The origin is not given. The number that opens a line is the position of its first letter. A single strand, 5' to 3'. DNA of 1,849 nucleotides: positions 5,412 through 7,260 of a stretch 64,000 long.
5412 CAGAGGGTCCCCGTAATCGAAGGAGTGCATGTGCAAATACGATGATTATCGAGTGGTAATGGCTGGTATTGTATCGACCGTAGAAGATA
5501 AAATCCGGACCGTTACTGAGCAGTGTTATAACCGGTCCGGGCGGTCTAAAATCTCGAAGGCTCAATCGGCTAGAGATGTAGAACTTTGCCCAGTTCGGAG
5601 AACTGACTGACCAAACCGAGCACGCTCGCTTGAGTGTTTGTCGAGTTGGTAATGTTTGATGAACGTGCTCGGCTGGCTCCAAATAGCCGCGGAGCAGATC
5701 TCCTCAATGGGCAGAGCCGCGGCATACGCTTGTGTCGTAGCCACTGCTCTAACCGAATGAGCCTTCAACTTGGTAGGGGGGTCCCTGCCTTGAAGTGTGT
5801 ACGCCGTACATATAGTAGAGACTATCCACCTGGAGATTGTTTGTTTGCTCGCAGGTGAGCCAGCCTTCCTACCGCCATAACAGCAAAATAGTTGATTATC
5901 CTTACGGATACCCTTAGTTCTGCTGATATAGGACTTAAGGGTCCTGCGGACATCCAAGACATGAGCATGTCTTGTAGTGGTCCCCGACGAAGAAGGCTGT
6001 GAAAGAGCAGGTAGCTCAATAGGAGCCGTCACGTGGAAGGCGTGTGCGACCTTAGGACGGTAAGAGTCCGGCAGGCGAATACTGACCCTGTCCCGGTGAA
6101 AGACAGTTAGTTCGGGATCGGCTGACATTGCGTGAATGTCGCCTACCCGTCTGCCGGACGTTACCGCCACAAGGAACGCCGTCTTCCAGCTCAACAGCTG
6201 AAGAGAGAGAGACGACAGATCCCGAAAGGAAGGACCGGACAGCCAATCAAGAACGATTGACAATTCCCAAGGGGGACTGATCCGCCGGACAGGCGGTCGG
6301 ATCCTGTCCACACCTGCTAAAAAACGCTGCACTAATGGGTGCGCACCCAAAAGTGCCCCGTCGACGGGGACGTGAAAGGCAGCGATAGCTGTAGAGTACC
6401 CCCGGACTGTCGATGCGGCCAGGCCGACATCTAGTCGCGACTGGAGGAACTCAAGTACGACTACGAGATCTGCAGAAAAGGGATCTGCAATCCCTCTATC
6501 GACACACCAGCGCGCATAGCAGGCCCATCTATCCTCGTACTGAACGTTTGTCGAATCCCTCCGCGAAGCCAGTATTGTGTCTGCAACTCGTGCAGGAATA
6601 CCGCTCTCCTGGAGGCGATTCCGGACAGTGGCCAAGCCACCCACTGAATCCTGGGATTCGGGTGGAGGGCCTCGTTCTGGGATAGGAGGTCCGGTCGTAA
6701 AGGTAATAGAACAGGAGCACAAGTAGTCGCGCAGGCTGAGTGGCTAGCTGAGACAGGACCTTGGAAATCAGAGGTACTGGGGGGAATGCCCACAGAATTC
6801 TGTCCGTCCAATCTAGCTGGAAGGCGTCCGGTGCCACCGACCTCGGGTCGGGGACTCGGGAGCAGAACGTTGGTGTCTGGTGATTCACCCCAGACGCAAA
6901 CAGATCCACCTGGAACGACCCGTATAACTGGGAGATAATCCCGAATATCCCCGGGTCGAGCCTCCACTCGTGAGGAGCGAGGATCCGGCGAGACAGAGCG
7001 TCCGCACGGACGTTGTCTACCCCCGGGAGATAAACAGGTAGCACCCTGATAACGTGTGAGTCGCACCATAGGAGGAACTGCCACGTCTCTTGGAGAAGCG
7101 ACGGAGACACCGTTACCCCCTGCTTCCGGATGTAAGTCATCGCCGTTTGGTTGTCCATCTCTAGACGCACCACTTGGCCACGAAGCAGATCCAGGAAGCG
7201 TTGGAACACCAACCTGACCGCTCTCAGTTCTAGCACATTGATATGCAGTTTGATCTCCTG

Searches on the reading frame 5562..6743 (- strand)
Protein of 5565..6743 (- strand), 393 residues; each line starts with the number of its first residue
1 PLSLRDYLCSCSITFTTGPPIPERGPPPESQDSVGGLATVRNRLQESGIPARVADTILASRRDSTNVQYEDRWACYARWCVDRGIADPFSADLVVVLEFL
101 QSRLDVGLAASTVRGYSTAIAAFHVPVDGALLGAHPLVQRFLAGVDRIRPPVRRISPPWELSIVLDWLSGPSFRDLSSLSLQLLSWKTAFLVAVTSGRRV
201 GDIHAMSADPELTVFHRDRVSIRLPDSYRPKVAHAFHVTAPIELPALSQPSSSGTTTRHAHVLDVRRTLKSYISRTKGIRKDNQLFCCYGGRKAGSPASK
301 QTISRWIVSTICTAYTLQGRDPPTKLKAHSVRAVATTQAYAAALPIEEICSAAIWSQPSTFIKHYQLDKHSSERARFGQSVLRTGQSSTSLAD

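Call 7: search_protein_families(library=pfam, proteins=[window:5562-6722:-], max_evalue=0.01)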
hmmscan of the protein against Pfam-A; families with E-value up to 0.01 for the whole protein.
window:5562-6722:- (386 aa): 1 family
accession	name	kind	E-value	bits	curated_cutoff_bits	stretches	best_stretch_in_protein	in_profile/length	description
PF00589.27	Phage_integrase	-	0.0058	16.9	27.1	0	247-359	64-166/172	Phage integrase family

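Call 34: find_homologous_proteins(query=window:5565-6743:-, max_evalue=1e-10)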
Query window:5565-6743:- (393 aa): 10 proteins with E <= 1e-10 among 8000 candidates.
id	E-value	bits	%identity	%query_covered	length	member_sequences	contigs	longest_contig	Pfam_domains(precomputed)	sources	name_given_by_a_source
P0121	6.9e-150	517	65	90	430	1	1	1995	-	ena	-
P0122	6.6e-135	468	82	65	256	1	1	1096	-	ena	-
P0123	2.3e-118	413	81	58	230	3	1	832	-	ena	-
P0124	3.1e-114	400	78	58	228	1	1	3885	-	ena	-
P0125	8.8e-71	257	41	88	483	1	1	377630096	PF00589.28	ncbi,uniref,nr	ncbi:uncharacterized protein LOC131185882 [Ahaetulla prasina]|uniref:uncharacterized protein LOC1311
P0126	5.4e-70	254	41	91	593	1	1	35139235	PF17917.8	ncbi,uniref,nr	ncbi:ORF V: Enzymatic polyprotein [Labeo rohita]|uniref:ORF V: Enzymatic polyprotein n=1 Tax=Labeo r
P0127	1.0e-68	250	43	85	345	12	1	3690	-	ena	-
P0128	4.8e-59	218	39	85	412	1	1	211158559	-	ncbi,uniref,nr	ncbi:hypothetical protein GDO81_012391 [Engystomops pustulosus]|uniref:Tyr recombinase domain-contai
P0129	1.1e-56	210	35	93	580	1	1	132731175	PF02899.24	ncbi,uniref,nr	ncbi:uncharacterized protein LOC121393209 [Xenopus laevis]|uniref:Uncharacterized protein LOC1213932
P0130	2.0e-21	94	29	85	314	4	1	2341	PF00589.28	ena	-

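Call 36: search_solved_structures(query=A1, max_evalue=1, show_alignments=1)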
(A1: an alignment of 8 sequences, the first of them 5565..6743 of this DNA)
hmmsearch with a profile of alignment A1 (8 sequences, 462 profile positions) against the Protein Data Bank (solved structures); distinct sequences matched with E-value up to 1: 25.
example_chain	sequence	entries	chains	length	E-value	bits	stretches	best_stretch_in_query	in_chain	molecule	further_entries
5u91_A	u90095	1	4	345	1.4e-05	27.3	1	392-439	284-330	Tre recombinase protein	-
1f44_A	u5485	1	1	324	7.3e-05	24.9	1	395-437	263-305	CRE RECOMBINASE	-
1drg_A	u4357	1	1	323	7.5e-05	24.9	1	395-437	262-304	CRE RECOMBINASE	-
5crx_A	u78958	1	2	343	8e-05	24.8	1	395-437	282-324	PROTEIN (BACTERIOPHAGE P1 CRE GENE)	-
1crx_A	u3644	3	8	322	0.00011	24.3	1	395-432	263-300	Cre recombinase | Recombinase cre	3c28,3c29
1xns_A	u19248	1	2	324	0.00011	24.3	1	395-432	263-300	Recombinase CRE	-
4crx_A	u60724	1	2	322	0.00011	24.3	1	395-432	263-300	PROTEIN (CRE RECOMBINASE)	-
1xo0_A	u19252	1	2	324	0.00011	24.2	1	395-432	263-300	Recombinase CRE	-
1nzb_A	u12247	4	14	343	0.00012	24.1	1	395-432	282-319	Cre recombinase | PROTEIN (CRE RECOMBINASE) | Recombinase cre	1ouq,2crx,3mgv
3crx_A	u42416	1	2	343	0.00012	24.1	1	395-432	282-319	CRE RECOMBINASE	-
2hof_A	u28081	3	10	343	0.00013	24.1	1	395-432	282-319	Recombinase cre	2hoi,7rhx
1q3u_A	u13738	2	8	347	0.00013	24.1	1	395-432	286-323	Cre recombinase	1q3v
1kbu_A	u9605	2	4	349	0.00013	24.1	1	395-432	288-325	CRE RECOMBINASE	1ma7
7rhy_A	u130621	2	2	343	0.00014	23.9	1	395-432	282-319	Recombinase cre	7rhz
7rhz_B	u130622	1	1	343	0.00016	23.8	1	395-432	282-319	Recombinase cre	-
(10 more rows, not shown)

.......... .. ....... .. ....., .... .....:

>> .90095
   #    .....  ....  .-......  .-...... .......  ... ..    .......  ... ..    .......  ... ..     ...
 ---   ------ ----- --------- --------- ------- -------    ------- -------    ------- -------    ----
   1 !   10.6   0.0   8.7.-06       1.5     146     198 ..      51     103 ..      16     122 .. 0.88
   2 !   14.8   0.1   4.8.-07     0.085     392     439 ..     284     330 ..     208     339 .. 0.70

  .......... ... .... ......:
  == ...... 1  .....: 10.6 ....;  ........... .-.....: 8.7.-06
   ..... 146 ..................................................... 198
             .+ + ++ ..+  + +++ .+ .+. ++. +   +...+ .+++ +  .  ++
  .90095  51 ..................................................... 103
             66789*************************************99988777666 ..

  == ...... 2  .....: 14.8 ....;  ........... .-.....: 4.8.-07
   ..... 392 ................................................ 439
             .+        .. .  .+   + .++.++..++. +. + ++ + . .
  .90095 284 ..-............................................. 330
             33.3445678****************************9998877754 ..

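Call 37: find_encoding_contigs(protein=P0124, flank=10000, max_places=3)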
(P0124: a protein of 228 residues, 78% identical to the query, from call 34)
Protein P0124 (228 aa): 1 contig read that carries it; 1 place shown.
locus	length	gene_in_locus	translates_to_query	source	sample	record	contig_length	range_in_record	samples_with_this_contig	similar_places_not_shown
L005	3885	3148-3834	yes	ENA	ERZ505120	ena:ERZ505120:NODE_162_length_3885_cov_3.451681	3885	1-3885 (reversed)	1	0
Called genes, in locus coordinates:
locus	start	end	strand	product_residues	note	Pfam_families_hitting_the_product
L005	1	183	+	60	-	?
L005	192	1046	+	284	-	PF11560:LAP2alpha (weak)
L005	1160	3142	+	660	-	PF00078:RVT_1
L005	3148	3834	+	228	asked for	-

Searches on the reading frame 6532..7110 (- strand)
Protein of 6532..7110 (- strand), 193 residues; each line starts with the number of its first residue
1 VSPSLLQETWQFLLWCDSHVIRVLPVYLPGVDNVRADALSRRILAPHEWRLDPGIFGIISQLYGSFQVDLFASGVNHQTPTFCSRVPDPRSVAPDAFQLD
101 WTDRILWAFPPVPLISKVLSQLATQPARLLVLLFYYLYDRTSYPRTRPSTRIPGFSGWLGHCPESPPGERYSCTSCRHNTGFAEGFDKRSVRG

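Call 56: predict_structure(alignment_id=A3)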
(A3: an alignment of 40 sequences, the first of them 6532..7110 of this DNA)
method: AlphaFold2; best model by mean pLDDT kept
length: 193 residues; sequences in the alignment: 40
mean_pLDDT: 78.4   pTM: 0.66
mean pLDDT of the five models: 78.4, 78.0, 77.5, 76.6, 76.3
residues with pLDDT >= 90: 87; 70-90: 40; 50-70: 53; < 50: 13
segments of 3 or more residues with pLDDT < 50: 181-193
pLDDT, mean of each block of 10 residues (from residue 1): 82 97 73 56 61 91 95 93 94 96 95 89 93 73 67 66 61 76 43 36
secondary structure, 60 per line:
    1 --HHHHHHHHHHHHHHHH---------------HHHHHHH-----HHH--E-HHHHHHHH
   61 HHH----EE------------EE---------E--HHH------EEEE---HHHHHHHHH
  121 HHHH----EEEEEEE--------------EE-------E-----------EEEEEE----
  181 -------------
elements in order: H3-18 H34-40 H53-63 E105-108 H112-124 E129-135 E171-176
